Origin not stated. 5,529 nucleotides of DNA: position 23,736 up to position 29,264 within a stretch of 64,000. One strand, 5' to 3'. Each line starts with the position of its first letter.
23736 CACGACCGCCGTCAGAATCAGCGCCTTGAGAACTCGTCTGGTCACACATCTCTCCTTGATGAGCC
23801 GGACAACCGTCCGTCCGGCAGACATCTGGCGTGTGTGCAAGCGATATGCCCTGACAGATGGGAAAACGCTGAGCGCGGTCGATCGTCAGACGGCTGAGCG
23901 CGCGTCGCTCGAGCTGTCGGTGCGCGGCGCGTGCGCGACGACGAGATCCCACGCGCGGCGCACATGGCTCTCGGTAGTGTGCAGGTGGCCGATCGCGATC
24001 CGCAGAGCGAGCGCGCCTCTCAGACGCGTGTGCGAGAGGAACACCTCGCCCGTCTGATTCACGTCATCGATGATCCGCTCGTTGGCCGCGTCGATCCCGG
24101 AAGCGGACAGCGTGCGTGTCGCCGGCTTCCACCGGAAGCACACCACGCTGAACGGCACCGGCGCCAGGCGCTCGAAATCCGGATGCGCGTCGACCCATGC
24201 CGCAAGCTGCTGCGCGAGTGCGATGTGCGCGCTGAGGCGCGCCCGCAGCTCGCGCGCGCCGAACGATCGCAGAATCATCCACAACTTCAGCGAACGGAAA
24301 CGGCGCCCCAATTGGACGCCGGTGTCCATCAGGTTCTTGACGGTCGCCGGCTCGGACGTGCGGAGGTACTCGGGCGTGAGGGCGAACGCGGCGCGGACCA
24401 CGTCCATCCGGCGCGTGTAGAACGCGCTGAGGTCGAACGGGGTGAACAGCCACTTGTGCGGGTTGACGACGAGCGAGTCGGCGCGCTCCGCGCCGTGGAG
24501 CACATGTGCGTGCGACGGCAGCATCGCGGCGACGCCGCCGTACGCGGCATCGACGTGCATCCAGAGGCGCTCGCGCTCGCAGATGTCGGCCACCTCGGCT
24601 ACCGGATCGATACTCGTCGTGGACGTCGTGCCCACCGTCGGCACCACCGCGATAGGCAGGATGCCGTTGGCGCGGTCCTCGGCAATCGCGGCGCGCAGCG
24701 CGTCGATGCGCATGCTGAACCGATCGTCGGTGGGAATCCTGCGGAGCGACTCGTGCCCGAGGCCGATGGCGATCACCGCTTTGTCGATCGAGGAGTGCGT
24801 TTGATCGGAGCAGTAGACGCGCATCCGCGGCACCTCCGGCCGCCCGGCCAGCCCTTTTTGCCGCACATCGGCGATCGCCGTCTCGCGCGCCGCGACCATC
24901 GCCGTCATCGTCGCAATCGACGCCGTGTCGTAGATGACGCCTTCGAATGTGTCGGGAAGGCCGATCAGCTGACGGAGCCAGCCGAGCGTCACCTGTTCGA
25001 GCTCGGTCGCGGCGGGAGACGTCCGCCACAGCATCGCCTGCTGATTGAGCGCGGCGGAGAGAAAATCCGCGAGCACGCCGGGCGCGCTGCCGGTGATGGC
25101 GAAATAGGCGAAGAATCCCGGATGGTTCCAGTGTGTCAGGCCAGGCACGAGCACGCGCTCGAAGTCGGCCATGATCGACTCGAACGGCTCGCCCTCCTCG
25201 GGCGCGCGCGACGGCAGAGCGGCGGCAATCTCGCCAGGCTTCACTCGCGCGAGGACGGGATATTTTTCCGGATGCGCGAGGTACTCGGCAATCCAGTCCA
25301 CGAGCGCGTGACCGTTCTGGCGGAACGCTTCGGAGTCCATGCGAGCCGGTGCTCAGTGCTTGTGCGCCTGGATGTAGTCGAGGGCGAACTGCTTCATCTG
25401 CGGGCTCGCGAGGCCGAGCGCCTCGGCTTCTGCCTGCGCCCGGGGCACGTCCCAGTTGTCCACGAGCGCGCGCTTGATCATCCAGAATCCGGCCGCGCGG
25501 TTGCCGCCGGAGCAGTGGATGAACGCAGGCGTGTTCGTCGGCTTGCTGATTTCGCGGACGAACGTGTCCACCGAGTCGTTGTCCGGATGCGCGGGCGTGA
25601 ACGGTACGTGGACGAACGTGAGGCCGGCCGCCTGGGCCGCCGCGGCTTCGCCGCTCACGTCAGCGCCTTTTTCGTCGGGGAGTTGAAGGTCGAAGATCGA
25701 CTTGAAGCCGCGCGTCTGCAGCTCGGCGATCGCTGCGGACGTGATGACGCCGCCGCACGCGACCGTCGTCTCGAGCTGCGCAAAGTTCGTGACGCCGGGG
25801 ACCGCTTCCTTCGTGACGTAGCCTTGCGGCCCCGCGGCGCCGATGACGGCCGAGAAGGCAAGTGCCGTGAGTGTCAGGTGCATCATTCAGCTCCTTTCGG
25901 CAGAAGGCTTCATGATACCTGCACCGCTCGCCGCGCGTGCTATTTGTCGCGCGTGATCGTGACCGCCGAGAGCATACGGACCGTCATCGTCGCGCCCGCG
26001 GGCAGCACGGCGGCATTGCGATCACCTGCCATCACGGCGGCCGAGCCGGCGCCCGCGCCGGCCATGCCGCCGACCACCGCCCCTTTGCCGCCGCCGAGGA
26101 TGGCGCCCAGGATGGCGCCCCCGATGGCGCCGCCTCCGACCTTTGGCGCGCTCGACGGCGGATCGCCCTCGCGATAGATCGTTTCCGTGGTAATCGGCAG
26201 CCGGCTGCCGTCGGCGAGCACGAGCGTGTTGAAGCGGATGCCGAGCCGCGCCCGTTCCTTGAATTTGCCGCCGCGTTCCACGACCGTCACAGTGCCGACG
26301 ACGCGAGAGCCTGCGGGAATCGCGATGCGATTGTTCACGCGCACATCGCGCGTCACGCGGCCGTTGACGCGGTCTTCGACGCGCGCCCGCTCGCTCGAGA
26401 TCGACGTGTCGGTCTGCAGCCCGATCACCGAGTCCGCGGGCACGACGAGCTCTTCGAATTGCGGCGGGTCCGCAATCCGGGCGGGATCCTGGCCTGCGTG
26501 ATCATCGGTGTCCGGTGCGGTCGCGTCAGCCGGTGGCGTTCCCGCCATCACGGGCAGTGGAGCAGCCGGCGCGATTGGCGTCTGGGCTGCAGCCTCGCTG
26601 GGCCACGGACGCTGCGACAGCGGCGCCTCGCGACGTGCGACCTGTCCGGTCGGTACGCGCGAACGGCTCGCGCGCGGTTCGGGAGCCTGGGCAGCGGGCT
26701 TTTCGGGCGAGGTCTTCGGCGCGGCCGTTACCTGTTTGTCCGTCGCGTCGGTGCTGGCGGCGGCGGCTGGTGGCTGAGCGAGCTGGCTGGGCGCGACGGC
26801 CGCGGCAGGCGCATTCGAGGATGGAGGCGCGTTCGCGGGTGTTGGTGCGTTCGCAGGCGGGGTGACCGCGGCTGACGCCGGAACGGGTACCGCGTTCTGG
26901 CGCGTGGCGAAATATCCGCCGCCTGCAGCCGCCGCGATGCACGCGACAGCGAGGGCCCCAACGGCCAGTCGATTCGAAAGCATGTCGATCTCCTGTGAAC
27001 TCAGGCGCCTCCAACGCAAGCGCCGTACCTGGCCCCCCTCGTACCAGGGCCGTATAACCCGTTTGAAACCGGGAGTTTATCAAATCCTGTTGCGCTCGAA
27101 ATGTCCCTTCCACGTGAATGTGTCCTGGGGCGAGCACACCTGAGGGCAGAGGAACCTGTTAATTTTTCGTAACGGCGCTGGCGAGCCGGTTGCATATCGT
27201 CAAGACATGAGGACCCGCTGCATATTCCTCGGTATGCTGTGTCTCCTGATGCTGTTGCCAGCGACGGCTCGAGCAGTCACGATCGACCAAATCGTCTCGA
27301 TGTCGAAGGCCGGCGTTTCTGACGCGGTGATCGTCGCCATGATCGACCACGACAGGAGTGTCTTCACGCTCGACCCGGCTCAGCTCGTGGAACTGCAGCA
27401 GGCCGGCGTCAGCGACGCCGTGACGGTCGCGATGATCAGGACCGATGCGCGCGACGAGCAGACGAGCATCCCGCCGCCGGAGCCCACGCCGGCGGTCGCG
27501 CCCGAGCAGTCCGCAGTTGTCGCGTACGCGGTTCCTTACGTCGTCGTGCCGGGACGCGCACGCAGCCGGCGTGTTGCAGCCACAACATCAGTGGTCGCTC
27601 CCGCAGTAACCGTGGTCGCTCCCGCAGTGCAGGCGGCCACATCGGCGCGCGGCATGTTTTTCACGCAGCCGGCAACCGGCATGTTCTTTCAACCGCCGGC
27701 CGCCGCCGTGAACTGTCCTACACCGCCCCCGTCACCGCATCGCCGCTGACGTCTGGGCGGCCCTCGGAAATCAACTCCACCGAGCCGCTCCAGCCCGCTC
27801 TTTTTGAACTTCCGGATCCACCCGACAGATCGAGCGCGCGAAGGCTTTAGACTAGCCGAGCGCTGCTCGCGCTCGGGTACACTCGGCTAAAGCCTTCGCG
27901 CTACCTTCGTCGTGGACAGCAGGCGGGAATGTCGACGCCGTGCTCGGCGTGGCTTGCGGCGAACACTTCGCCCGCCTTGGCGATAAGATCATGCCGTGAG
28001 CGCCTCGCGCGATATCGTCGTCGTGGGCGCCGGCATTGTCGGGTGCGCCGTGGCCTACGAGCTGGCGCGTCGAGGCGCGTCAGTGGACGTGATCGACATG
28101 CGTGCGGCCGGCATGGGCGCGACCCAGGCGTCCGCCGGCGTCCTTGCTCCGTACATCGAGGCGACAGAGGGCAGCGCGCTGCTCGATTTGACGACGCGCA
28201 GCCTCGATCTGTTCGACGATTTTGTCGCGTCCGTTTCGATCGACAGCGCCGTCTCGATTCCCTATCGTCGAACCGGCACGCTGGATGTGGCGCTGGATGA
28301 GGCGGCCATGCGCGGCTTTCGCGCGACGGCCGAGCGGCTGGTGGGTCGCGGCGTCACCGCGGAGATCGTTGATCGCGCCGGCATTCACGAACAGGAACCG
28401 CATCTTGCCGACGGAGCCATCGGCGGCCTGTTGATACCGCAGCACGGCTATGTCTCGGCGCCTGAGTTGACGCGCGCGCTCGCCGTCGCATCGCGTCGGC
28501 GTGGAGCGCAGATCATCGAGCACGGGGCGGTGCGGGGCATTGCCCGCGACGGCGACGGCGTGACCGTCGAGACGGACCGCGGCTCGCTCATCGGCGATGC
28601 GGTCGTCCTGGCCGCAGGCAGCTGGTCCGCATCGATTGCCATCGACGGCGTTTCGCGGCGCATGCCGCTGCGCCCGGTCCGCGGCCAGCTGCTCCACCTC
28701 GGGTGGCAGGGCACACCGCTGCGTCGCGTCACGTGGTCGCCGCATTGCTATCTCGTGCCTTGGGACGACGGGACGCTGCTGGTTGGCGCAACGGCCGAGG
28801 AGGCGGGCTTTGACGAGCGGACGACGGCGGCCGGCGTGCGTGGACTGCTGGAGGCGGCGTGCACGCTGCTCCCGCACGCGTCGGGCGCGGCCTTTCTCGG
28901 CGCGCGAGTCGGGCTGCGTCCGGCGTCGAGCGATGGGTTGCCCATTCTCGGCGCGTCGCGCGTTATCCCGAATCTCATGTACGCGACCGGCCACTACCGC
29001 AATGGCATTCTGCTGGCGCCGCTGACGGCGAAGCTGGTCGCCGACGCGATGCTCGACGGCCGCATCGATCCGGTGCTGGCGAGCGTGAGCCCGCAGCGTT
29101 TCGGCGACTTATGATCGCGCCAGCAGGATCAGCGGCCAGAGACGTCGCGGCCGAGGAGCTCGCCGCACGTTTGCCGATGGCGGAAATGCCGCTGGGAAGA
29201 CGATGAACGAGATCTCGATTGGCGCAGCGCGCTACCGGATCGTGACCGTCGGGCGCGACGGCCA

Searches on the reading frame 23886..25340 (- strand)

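Call 51: search_protein_families(library=ncbifam, proteins=[window:23886-25340:-], max_evalue=1e-30)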
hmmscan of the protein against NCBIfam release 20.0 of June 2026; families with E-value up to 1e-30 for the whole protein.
window:23886-25340:- (484 aa): 2 families
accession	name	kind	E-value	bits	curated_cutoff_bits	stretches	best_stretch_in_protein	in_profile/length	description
NF052646.1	DABADecarRhbB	equivalog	4.1e-56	190.6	900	1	46-467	70-478/491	L-2,4-diaminobutyrate decarboxylase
TIGR03799.1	NOD_PanD_pyr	equivalog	5.1e-36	124.1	606.1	1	94-439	110-473/522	pyridoxal-dependent aspartate 1-decarboxylase PanP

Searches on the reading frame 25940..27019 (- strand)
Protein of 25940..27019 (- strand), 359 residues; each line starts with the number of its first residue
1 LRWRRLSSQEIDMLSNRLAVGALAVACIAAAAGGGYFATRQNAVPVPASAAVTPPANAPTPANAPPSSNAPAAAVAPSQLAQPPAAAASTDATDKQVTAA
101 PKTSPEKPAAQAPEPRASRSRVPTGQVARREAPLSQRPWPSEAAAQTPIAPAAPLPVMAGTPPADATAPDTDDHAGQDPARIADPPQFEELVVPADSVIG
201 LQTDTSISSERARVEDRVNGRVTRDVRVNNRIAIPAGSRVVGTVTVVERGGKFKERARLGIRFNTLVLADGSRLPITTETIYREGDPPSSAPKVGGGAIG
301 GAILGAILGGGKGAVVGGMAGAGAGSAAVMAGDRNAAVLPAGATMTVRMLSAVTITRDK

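Call 3: search_protein_families(library=pfam, proteins=[window:25940-27019:-], max_evalue=0.01)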
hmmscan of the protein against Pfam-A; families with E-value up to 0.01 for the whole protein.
window:25940-27019:- (359 aa): 1 family
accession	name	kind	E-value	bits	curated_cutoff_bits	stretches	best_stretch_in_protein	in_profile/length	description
PF03743.19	TrbI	-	4.4e-05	23.9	35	1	192-279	1-83/188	Bacterial conjugation TrbI-like protein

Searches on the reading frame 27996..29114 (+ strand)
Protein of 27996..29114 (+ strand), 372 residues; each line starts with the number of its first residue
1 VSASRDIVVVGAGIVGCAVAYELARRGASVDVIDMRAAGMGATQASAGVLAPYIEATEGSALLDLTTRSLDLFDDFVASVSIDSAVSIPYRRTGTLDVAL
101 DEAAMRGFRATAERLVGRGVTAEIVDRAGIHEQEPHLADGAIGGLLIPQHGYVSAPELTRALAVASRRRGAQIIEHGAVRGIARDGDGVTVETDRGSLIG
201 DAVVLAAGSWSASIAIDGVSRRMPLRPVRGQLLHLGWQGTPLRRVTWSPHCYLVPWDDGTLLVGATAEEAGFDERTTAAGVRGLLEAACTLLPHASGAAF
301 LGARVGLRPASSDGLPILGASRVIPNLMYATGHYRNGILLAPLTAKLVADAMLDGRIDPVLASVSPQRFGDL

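Call 3: search_protein_families(library=pfam, proteins=[window:27996-29114:+], max_evalue=0.01)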
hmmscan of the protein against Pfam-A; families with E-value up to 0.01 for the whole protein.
window:27996-29114:+ (372 aa): 16 families
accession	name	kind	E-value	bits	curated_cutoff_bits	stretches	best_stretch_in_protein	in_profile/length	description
PF01266.30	DAO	-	6.1e-77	260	27.9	1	6-350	1-352/353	FAD dependent oxidoreductase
PF13450.12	NAD_binding_8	-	1.3e-06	29.1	21.9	1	9-37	1-29/68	NAD(P)-binding Rossmann-like domain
PF13738.12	Pyr_redox_3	-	2.2e-06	27.6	30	0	4-56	164-216/305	Pyridine nucleotide-disulphide oxidoreductase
PF07992.20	Pyr_redox_2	-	2.4e-06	27.7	26.1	1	5-40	143-178/291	Pyridine nucleotide-disulphide oxidoreductase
PF00070.33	Pyr_redox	-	2.7e-05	25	22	1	7-38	2-33/82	Pyridine nucleotide-disulphide oxidoreductase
PF01494.25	FAD_binding_3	-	5.5e-05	23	22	0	6-45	3-42/349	FAD binding domain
PF03486.20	HI0933_like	-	9.3e-05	22.4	50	0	154-212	107-167/244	HI0933-like protein Rossmann domain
PF01134.28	GIDA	-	0.00034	20.2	22.1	1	6-40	1-35/391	Glucose inhibited division protein A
PF01593.30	Amino_oxidase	-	0.00037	20.3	19.8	1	143-213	194-260/443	Flavin containing amine oxidoreductase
PF21799.2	MurD-like_N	-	0.0011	19.6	27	1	6-49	2-45/88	Mur ligase MurD-like, N-terminal domain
PF01946.23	Thi4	-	0.0014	18.4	26.2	1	4-50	17-63/235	Thi4 family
PF13454.12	NAD_binding_9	-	0.0026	18.2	21.8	0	8-42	1-39/155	FAD-NAD(P)-binding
PF02558.23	ApbA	-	0.0033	17.5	22.2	1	7-37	1-31/150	Ketopantoate reductase PanE/ApbA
PF00890.30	FAD_binding_2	-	0.0033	17.1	20.4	1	6-54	1-49/414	FAD binding domain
PF01262.27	AlaDh_PNT_C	-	0.0041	17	23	0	6-175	30-127/214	Alanine dehydrogenase/PNT, C-terminal domain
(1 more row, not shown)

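Call 33: search_protein_families(library=ncbifam, proteins=[window:27996-29114:+], max_evalue=0.001)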
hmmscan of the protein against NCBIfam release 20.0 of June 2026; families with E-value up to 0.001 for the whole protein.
window:27996-29114:+ (372 aa): 52 families (the best 25 are shown)
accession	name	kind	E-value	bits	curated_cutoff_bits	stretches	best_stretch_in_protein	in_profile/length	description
TIGR02352.1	thiamin_ThiO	equivalog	2.4e-87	293.3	250.8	1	7-354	1-349/351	glycine oxidase ThiO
TIGR03197.1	MnmC_Cterm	equivalog_domain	2e-35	122.6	174.2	1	6-320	1-315/400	FAD-dependent 5-carboxymethylaminomethyl-2-thiouridine(34) oxidoreductase MnmC1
NF002480.1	PRK01747.1-1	equivalog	1.4e-33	116.2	540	1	3-352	247-617/645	bifunctional tRNA (5-methylaminomethyl-2-thiouridine)(34)-methyltransferase MnmC2/FAD-dependent 5-carboxymethylaminomethyl-2-thiouridine(34)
NF001933.0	PRK00711.1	subfamily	3.5e-32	112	383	2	62-354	108-401/429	D-amino acid dehydrogenase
NF009074.0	PRK12409.1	equivalog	3.8e-21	75.7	494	2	86-352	127-403/410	D-amino acid dehydrogenase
NF008425.0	PRK11259.1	equivalog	1.7e-20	73.3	257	1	3-236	3-227/377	N-methyl-L-tryptophan oxidase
NF008726.1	PRK11728.1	equivalog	2.6e-20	72.6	299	1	6-235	2-227/389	L-2-hydroxyglutarate oxidase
TIGR03364.1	HpnW_proposed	hypoth_equivalog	4.5e-18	65.5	285.1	1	6-215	2-201/365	TIGR03364 family FAD-dependent oxidoreductase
NF033460.1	glycerol3P_ox_II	equivalog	5.1e-17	62.1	460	1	5-270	2-274/361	type 2 glycerol-3-phosphate oxidase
TIGR01373.1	soxB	subfamily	1.1e-16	60.6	529.45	1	4-369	30-399/407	sarcosine oxidase subunit beta family protein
NF002481.1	PRK01747.1-2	equivalog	2.1e-15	56.6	600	1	5-320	239-525/611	bifunctional tRNA (5-methylaminomethyl-2-thiouridine)(34)-methyltransferase MnmC2/FAD-dependent 5-carboxymethylaminomethyl-2-thiouridine(34)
NF050086.1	pipecolate_AmaA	exception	9.4e-15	54.2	600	1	4-210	25-236/425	L-pipecolate oxidase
NF040813.1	pro_dh_Thprot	equivalog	2.6e-14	53.1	600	2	172-357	183-353/362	D-proline dehydrogenase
TIGR01377.1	soxA_mon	subfamily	5e-13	48.6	479.65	1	6-230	2-218/381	amino oxidase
TIGR03377.1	glycerol3P_GlpA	equivalog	1.1e-12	47.3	552.8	1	118-310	105-306/530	anaerobic glycerol-3-phosphate dehydrogenase subunit GlpA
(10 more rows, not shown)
